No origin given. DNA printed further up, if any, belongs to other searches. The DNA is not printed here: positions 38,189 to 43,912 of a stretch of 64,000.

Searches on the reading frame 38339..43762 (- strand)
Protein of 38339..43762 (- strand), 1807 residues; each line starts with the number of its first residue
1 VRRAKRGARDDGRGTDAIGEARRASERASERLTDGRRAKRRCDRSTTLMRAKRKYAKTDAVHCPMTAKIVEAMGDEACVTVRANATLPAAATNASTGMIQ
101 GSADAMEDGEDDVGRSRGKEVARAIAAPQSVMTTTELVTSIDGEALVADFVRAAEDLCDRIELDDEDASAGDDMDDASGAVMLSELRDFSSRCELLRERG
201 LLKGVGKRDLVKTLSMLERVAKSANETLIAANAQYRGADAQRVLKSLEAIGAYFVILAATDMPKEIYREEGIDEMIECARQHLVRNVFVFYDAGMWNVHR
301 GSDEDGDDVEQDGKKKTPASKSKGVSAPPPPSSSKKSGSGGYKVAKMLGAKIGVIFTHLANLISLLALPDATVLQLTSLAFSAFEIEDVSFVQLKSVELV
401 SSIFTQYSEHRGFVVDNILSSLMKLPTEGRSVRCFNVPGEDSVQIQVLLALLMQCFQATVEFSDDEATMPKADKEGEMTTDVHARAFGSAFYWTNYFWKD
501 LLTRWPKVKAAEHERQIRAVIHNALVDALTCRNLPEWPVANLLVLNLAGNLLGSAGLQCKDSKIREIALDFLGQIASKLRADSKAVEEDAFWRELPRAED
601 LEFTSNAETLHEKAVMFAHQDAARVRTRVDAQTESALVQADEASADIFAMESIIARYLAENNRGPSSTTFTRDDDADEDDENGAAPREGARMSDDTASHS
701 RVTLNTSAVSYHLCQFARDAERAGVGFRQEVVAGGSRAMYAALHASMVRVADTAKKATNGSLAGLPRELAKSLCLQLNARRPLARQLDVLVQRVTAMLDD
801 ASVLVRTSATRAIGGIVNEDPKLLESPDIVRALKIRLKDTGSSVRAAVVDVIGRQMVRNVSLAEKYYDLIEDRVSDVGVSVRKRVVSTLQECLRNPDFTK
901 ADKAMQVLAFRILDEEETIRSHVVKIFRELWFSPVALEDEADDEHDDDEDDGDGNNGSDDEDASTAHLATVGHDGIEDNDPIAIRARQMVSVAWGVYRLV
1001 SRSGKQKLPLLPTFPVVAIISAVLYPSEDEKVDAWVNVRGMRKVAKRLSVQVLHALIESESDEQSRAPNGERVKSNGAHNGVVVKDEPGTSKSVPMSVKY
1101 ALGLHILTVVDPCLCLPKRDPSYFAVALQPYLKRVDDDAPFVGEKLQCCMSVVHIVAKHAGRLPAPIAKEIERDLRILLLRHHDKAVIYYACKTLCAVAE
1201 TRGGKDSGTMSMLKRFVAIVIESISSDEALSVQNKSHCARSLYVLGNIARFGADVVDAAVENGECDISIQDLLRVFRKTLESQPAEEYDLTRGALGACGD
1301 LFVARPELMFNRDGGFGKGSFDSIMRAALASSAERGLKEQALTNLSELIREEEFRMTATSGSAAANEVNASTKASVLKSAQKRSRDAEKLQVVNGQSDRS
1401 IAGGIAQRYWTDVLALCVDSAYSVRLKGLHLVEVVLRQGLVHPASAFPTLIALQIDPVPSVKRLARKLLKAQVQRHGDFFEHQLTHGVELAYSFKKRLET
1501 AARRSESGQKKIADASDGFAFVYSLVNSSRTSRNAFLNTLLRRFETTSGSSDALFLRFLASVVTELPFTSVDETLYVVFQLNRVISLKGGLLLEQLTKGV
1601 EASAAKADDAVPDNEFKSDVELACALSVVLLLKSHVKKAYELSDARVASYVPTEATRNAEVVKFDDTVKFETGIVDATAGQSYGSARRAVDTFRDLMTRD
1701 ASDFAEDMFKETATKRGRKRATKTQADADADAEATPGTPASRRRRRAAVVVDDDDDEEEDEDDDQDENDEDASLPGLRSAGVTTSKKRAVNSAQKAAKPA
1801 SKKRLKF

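Call 56: search_protein_families(library=pfam, proteins=[window:38339-43762:-], max_evalue=0.00001)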
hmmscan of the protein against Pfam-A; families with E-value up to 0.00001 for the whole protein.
window:38339-43762:- (1807 aa): 5 families
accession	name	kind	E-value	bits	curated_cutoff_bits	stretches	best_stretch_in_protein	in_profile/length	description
PF12830.13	Nipped-B_C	-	1e-43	150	26.4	1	1403-1584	2-186/186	Sister chromatid cohesion C-terminus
PF12765.13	Cohesin_HEAT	-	1.6e-09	38.5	21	1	811-852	1-42/42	HEAT repeat associated with sister chromatid cohesion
PF20168.4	PDS5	-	9.1e-09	34.1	27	0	799-862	294-355/1053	Sister chromatid cohesion protein PDS5 protein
PF12717.13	Cnd1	-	1.3e-07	32.3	26.4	0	844-931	2-86/162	non-SMC mitotic condensation complex subunit 1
PF25757.1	TPR_DNAAF5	-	3e-06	27.1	27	0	786-857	165-235/288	Dynein axonemal assembly factor 5-like, TPR repeats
